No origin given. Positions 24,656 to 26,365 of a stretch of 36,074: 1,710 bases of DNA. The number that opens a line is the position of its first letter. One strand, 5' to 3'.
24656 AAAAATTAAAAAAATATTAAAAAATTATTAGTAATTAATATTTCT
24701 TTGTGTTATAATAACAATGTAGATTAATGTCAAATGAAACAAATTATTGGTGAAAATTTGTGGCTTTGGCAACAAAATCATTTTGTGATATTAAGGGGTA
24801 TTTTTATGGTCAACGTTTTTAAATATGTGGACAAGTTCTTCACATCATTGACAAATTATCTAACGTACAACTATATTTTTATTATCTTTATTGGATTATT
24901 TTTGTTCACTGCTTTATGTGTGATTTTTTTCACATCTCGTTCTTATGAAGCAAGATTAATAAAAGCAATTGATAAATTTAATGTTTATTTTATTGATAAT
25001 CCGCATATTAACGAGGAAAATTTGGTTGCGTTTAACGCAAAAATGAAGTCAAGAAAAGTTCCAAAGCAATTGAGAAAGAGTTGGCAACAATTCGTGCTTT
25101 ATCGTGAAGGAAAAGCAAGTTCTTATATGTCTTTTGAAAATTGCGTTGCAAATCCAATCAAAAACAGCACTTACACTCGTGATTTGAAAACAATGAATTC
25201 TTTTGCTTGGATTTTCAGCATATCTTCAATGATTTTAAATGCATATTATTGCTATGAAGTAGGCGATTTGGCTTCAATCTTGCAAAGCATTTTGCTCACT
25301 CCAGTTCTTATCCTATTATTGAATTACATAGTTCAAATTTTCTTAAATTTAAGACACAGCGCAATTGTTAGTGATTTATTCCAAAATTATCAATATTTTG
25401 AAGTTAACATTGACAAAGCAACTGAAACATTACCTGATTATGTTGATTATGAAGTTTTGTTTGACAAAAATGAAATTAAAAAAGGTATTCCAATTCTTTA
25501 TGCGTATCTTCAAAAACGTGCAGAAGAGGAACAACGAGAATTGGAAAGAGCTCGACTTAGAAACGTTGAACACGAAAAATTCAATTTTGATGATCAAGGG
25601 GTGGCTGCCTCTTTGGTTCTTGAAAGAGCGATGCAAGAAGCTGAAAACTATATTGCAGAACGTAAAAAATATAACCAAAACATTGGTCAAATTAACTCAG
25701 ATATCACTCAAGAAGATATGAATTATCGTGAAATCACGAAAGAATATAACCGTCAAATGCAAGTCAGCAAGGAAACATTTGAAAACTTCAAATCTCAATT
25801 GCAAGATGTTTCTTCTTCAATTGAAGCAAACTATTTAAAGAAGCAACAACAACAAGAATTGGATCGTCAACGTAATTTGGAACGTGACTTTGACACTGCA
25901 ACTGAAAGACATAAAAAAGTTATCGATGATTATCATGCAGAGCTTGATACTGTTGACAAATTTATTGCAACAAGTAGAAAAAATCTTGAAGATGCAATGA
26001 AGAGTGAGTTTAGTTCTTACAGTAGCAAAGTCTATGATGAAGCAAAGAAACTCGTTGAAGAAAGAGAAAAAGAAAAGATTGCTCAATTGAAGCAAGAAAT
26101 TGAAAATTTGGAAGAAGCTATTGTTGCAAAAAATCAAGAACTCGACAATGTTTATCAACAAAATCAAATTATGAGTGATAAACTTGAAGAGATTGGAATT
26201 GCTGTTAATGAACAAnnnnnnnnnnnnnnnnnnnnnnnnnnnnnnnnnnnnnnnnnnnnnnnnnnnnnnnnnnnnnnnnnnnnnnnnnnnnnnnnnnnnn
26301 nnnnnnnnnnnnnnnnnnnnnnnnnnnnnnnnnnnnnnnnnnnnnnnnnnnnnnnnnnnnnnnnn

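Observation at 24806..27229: Bacterial membrane-anchored coiled-coil protein carrying seven eukaryote-style AT-hooks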

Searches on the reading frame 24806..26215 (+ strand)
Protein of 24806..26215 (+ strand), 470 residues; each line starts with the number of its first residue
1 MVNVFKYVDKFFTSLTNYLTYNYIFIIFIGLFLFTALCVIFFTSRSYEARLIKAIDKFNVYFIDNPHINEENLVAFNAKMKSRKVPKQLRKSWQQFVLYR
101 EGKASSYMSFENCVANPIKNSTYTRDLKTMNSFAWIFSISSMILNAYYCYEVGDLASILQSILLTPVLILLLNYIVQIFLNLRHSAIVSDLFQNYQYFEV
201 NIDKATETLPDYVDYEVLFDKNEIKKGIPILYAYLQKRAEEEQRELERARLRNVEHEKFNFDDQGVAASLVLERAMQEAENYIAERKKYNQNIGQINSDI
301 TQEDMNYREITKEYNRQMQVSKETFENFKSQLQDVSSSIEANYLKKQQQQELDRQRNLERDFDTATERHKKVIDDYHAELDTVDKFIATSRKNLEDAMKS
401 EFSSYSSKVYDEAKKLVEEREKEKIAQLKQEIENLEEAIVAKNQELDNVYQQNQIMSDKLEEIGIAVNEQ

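Call 22: search_solved_structures(query=A2, max_evalue=10)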
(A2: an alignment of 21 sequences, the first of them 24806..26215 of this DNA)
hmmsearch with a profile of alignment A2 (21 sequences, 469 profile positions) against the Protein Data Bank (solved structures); distinct sequences matched with E-value up to 10: 11.
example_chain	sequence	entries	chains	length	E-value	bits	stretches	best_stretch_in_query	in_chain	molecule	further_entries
2zdi_A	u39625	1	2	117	0.011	17.9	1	372-461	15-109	Prefoldin subunit beta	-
9blt_B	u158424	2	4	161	0.015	17.4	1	366-455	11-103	GrpE protein homolog 1, mitochondrial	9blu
9bls_B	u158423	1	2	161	0.018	17.2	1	366-455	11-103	GrpE protein homolog 1, mitochondrial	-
7zr2_A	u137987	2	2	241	0.025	16.7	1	354-463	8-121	Spike protein S2',Chimeric protein mimic of SARS-CoV-2 Spike HR1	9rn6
9qid_B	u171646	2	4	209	0.066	15.3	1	366-455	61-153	GrpE protein homolog 1, mitochondrial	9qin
9bal_A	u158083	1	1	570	0.14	14.3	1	45-97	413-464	Surface glycan-binding protein A (SGBP-A)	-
5oi7_A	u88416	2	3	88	0.14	14.2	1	406-465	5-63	Centrosomal protein of 85 kDa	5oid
9bam_A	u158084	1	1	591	0.14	14.2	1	45-97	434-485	Surface glycan-binding protein A (SGBP-A)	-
2zqm_A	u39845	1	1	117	0.18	13.9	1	372-461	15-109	Prefoldin beta subunit 1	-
7d2e_A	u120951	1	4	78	0.19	13.8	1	406-461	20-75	Liprin-alpha-2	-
2xg7_A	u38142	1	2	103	0.4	12.7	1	417-463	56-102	BONE MARROW STROMAL ANTIGEN 2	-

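Call 26: find_related_loci(query=A2, collection=genome_contigs, flank=6000)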
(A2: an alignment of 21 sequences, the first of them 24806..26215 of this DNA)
Query A2 (470 aa) in genome_contigs; peptide patterns used: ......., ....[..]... (x = any residue, [..] = any of these).
599 stretches matched a pattern (row limit reached: there are more); 39 encode a relative of the query (tblastn E <= 1e-3); 39 distinct loci.
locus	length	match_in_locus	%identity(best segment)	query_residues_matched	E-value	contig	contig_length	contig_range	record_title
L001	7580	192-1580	80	1-463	0e+0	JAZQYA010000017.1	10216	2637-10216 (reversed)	MAG: Candidatus Onthoplasma sp. isolate T1900045161_TC20190155.MAGScoT_cleanbin_000037 SGB_5065_k141_119541, whole genom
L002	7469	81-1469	78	1-463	0e+0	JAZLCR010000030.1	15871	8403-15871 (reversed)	MAG: Candidatus Onthoplasma sp. isolate T1900045048_TC20190041.MAGScoT_cleanbin_000033 SGB_4510_k141_1198877, whole geno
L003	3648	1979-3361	77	1-461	0e+0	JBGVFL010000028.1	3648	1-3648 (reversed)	MAG: Candidatus Onthoplasma sp. isolate fecal_MAG_391 fecal_MAG_391_contig_0028, whole genome shotgun sequence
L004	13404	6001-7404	76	1-464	0e+0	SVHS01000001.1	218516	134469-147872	MAG: Clostridiales bacterium isolate SIG390 NODE_807_length_218516_cov_2.999538, whole genome shotgun sequence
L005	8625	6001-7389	71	2-464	0e+0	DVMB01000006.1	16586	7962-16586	MAG TPA_asm: Candidatus Onthoplasma faecigallinarum isolate 5992 CHK70__C15502_L16586_ERR2241760, whole genome shotgun s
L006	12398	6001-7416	70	2-470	0e+0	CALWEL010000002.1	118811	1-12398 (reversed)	MAG: uncultured Clostridia bacterium isolate BRZ_AM__bin38 genome assembly, contig: BRZ_AM__NODE_196_length_118811_cov_8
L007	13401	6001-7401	70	2-468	0e+0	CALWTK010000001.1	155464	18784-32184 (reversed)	MAG: uncultured Clostridia bacterium isolate BRZ_BV__bin49 genome assembly, contig: BRZ_BV__NODE_117_length_155464_cov_8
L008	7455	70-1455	73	1-464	0e+0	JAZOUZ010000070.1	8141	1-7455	MAG: Candidatus Onthoplasma sp. isolate T1900045528_YK20190222.MAGScoT_cleanbin_000031 SGB_7718_k141_501869, whole genom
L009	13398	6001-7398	70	2-464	0e+0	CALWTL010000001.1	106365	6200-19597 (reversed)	MAG: uncultured Clostridia bacterium isolate BRZ_CE__bin15 genome assembly, contig: BRZ_CE__NODE_354_length_106365_cov_5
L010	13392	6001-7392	71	2-462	0e+0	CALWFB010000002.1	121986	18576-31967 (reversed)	MAG: uncultured Clostridia bacterium isolate BRZ_FV__bin19 genome assembly, contig: BRZ_FV__NODE_151_length_121986_cov_6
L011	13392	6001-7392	70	2-462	0e+0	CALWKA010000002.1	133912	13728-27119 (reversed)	MAG: uncultured Clostridia bacterium isolate BRZ_DD__bin44 genome assembly, contig: BRZ_DD__NODE_136_length_133912_cov_8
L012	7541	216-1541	71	20-463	0e+0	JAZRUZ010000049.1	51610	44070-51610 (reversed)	MAG: Candidatus Onthoplasma sp. isolate T1900044954_TA20190008.MAGScoT_cleanbin_000084 SGB_3792_k141_74721, whole genome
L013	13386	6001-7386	72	1-464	0e+0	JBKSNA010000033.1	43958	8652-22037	MAG: Clostridia bacterium isolate KY236-132 k141_3440948, whole genome shotgun sequence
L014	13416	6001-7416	69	2-470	0e+0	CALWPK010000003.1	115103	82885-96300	MAG: uncultured Clostridia bacterium isolate BRZ_PF__bin51 genome assembly, contig: BRZ_PF__NODE_204_length_115103_cov_7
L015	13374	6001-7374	68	2-460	0e+0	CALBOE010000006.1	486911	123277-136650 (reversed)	MAG TPA_asm: uncultured Clostridia bacterium isolate SRR6425761_bin.40_CONCOCT_v1.1_MAG genome assembly, contig: ERZ1767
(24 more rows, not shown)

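Call 32: predict_structure(alignment_id=A2)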
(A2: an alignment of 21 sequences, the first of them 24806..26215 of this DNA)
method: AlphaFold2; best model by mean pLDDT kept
length: 470 residues; sequences in the alignment: 21
mean_pLDDT: 72.8   pTM: 0.38
mean pLDDT of the five models: 72.8, 69.4, 69.0, 69.0, 68.9
residues with pLDDT >= 90: 67; 70-90: 204; 50-70: 162; < 50: 37
segments of 3 or more residues with pLDDT < 50: 98-100, 102-104, 227-232, 250-268, 468-470
pLDDT, mean of each block of 10 residues (from residue 1): 67 74 85 87 68 67 63 65 64 53 52 63 79 89 81 74 86 88 76 68 58 52 52 54 57 38 47 66 79 87 90 93 91 84 90 93 92 91 85 72 57 68 81 84 82 75 54
secondary structure, 60 per line:
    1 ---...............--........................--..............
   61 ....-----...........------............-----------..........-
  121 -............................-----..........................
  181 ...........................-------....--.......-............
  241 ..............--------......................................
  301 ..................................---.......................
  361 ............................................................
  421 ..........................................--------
elements in order: H4-18 H21-44 H47-64 H70-80 H87-98 H110-119 H122-149 H155-207 H215-218 H221-227 H229-254 H263-334 H338-462

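Call 34: fold_search(model_id=the predicted structure, library=pdb)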
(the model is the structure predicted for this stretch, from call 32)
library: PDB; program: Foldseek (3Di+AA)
matches with E <= 10: 108; with E <= 0.001: 0
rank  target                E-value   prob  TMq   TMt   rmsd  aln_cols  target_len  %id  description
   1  8qyk_A                7.1e-02  1.00  0.30  0.47  14.4       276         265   16  Zorya anti-bacteriophage defense system ZorAB, ZorA delta_359-592, ZorA tail middle deletion. (released 2024-11-06)
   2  8qyh_A                1.2e-01  0.99  0.29  0.46  15.0       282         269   16  Zorya anti-bacteriophage defense system ZorAB ZorA E86A_E89A, Calcium binding site mutation (released 2024-11-06)
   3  9ddm_E                2.3e-01  0.82  0.22  0.37   8.5       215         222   12  E. coli TolAQR conformation I (released 2025-07-09)
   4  5sv1_C                1.5e+00  0.44  0.22  0.38   8.4       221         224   12  Structure of the ExbB/ExbD complex from E. coli at pH 4.5 (released 2016-09-28)
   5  6u1s_A                1.8e+00  0.08  0.12  0.17  27.2       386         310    9  Cryo-EM structure of a de novo designed 16-helix transmembrane nanopore, TMHC8_R. (released 2020-08-19)
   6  9lu9_B                1.9e+00  0.16  0.17  0.27   9.7       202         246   13  The chimeric flagellar motor complex between MotA1B1 from Paenibacillus sp. TCA20 and MotAB from E.coli, state 1 (released 2025-04-09)
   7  8glv_En               1.9e+00  0.09  0.15  0.17  95.8       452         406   12  96-nm repeat unit of doublet microtubules from Chlamydomonas reinhardtii flagella (released 2023-05-31)
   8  3edv_B                2.0e+00  0.13  0.18  0.24  32.8       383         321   11  Crystal Structure of Repeats 14-16 of Beta2-Spectrin (released 2009-01-20)
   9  8auc_A                2.2e+00  0.23  0.22  0.22  20.1       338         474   14  Structure of peptidoglycan hydrolase Cg1735 from Corynebacterium glutamicum, trigonal crystal form (released 2023-01-18)
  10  5zfp_B                2.3e+00  0.16  0.18  0.32  11.5       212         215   13  Structure of the ExbB/ExbD hexameric complex (released 2018-05-09)
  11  9cpb_6M               2.3e+00  0.15  0.19  0.24  42.7       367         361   14  Atomic model of bovine Fallopian tube cilia doublet microtubule (48-nm periodicity) (released 2024-10-30)
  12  5sv0_J                2.5e+00  0.16  0.18  0.34  11.8       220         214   12  Structure of the ExbB/ExbD complex from E. coli at pH 7.0 (released 2016-09-28)
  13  3k29                  2.6e+00  0.75  0.22  0.53   7.3       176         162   15  Structure of a putative YscO homolog CT670 from Chlamydia trachomatis (released 2009-10-13)
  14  7rro_F3               3.1e+00  0.11  0.19  0.22  43.8       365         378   14  Structure of the 48-nm repeat doublet microtubule from bovine tracheal cilia (released 2021-10-27)
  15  5j9t_D                3.3e+00  0.20  0.12  0.34  11.4       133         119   20  Crystal structure of the NuA4 core complex (released 2016-10-26)
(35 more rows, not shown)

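Call 35: search_protein_representatives(alignment_id=A2)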
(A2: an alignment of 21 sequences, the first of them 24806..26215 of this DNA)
Query: 21 sequences, 469 profile positions. Proteins with E-value up to 0.001 (for the whole library): 244; up to 1e-10: 202; up to 1e-30: 157. The best 150 are listed.
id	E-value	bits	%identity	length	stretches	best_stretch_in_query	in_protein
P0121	1.7e-255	864.6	-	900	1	1-461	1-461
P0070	2.5e-252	854.2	-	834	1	1-464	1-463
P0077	2.2e-248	841.2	-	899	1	3-465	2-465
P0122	8.4e-246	832.7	-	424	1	1-421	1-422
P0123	7.3e-242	819.7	-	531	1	1-457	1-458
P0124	2.8e-240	814.5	-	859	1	1-463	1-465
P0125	1.5e-233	792.3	-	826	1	1-465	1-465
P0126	7.8e-233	790.0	-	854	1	2-464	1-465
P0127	2.3e-229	778.5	-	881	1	1-465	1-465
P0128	2.4e-228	775.2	-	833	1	2-463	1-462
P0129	9.0e-228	773.3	-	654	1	2-434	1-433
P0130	1.9e-224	762.3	-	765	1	22-453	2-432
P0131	1.0e-220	750.0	-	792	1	1-464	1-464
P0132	3.2e-213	725.3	-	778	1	7-443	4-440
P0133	1.2e-184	631.1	-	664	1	124-467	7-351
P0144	9.3e-111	387.4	-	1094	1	4-450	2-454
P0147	1.6e-108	380.1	-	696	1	3-446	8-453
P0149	7.2e-108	377.9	-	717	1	1-463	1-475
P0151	2.3e-107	376.2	-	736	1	3-463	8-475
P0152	7.4e-106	371.3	-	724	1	3-465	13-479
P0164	1.1e-100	354.2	-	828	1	5-441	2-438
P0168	9.1e-100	351.2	-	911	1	3-464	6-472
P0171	1.7e-98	347.0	-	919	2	1-464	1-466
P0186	1.7e-93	330.6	-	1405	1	2-443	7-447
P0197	4.7e-89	315.9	-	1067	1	6-436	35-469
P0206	1.8e-87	310.6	-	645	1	4-455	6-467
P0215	2.5e-84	300.3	-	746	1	5-463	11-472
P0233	7.2e-79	282.3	-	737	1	3-460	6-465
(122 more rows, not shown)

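Call 38: list_cluster_members(proteins=[P0147, P0149, P0151, P0152, P0168, P0186, P0215, P0197, P0233, P0164])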
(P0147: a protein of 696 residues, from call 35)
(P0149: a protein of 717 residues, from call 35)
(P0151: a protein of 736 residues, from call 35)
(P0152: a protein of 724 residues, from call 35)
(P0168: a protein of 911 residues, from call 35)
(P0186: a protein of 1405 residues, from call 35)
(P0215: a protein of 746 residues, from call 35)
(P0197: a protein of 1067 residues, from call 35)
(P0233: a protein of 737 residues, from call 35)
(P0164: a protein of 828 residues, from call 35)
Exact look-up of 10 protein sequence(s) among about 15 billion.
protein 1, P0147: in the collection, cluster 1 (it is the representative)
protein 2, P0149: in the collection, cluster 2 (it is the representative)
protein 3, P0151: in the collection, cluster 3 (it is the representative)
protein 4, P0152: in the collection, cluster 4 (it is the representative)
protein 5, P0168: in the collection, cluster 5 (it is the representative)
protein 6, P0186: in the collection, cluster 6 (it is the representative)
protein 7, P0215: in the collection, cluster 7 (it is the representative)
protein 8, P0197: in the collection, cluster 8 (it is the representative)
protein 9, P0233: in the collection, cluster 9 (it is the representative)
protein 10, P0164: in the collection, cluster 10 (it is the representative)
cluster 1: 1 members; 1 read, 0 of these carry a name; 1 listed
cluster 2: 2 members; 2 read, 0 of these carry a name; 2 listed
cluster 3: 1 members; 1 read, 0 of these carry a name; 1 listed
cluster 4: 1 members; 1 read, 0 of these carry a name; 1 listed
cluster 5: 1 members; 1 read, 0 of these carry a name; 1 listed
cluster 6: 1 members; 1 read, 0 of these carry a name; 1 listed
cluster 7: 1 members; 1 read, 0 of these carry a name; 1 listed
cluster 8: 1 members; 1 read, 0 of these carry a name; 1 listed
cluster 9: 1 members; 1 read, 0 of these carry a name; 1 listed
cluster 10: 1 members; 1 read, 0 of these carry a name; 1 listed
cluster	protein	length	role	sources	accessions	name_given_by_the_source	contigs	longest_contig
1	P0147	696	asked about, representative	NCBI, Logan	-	-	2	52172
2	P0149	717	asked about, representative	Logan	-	-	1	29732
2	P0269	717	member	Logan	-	-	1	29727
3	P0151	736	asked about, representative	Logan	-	-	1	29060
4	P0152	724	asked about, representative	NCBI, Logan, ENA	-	-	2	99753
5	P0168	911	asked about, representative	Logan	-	-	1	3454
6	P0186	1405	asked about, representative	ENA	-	-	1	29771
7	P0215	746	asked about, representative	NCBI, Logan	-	-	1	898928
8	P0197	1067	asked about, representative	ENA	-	-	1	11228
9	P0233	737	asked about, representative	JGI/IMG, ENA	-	-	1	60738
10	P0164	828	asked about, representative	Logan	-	-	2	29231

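Call 40: search_protein_families(library=pfam, proteins=[P0152, P0186, P0206, P0215, P0147, P0149, P0168, P0197, P0233, P0164], max_evalue=1)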
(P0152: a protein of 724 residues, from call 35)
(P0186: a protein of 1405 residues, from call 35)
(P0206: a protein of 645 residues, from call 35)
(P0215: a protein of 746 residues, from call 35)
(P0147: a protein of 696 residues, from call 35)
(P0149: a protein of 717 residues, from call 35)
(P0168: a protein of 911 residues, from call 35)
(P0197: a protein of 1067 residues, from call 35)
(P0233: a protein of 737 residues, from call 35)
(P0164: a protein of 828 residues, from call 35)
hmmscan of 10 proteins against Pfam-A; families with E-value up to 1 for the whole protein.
P0152 (724 aa): 5 families
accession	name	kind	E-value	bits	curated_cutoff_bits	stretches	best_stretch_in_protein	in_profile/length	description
PF00335.26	Tetraspanin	-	0.017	15.2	32.1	1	134-201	40-116/225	Tetraspanin family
PF18824.6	LPD11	-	0.049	14.1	27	1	284-340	7-64/69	Large polyvalent protein-associated domain 11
PF08122.17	NDUF_B12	-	0.1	12.9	22.7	0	204-236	19-50/55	NADH-ubiquinone oxidoreductase B12 subunit family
PF22810.2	LPMO_AA14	-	0.25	11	27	1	593-686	271-360/377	Lytic polysaccharide monooxygenase AA14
PF24591.1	Phage_YunG-like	-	0.36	11.1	27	0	549-575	51-77/99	Phage YunG-like protein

P0186 (1405 aa): 1 family
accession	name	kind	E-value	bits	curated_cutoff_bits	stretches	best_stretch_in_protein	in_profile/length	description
PF07661.19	MORN_2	-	0.66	10.8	29.6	0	1013-1026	1-14/22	MORN repeat variant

P0206 (645 aa): 0 families

P0215 (746 aa): 2 families
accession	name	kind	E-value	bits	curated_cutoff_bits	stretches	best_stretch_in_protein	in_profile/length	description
PF07382.16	HC2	-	3.4e-10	40.8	40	1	630-723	10-113/194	Histone H1-like nucleoprotein HC2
PF05514.17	HR_lesion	-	0.035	14.7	22.6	1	169-210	74-115/138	HR-like lesion-inducing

P0147 (696 aa): 1 family
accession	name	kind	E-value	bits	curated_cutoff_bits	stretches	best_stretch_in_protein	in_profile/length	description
PF01949.23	Endo_dU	-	0.53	10.1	32.7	0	373-437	99-164/182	Endonuclease dU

P0149 (717 aa): 1 family
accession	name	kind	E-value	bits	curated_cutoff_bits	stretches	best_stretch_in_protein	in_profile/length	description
PF03706.18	LPG_synthase_TM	-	0.64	9.9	33.4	0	129-183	120-171/302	Lysylphosphatidylglycerol synthase TM region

P0168 (911 aa): 2 families
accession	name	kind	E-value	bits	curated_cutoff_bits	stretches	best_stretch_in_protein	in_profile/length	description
PF06103.16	DUF948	-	0.012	16.2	37.2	1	509-550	47-88/89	Bacterial protein of unknown function (DUF948)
PF01384.25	PHO4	-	0.14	11.6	33.7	1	131-350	86-183/350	Phosphate transporter family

P0197 (1067 aa): 0 families

P0233 (737 aa): 4 families
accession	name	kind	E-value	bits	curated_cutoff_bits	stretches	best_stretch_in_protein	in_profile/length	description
PF01384.25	PHO4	-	0.028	13.8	33.7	1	138-256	90-183/350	Phosphate transporter family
PF08395.17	7tm_7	-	0.03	14.1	26.6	1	123-206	24-111/370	7tm Chemosensory receptor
PF16492.10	Cadherin_C_2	-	0.13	13.5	31.5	0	170-233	18-84/85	Cadherin cytoplasmic C-terminal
PF11026.13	DUF2721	-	0.65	10.3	28.3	1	77-174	16-114/129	Protein of unknown function (DUF2721)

P0164 (828 aa): 0 families

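Call 42: find_homologous_proteins(query=A3, max_evalue=0.00001)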
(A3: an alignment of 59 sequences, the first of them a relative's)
Query A3 (59 sequences) (717 aa, profile of the alignment): 227 proteins with E <= 0.00001 among 8000 candidates; the best 120 are listed.
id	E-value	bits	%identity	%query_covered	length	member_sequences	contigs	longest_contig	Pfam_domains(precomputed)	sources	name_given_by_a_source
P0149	1.9e-226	772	100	100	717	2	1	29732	-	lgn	-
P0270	3.2e-223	762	38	65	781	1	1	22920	-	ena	-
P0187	2.2e-218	746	41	57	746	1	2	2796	-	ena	-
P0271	2.5e-218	745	43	56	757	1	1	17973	-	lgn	-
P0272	1.2e-217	743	38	64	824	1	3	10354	-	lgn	-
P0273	5.9e-217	741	42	58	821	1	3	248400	-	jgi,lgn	jgi:hypothetical protein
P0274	7.2e-217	741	61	69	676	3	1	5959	-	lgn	-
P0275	1.1e-216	740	42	57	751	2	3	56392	-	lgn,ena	-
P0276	1.1e-216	740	51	99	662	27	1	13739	-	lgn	-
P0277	2.6e-216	739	51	100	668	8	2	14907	-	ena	-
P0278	2.7e-216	739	54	83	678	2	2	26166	-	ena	-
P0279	3.3e-216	738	51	99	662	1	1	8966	-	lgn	-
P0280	5.0e-216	738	49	98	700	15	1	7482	-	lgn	-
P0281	1.3e-215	737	37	6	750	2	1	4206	-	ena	-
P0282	2.1e-215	736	38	64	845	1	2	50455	-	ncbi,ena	-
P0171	1.2e-212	727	58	69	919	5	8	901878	-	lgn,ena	-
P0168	3.9e-208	712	51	76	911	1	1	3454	-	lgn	-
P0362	1.9e-200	686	46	80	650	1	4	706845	PF06785.17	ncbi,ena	-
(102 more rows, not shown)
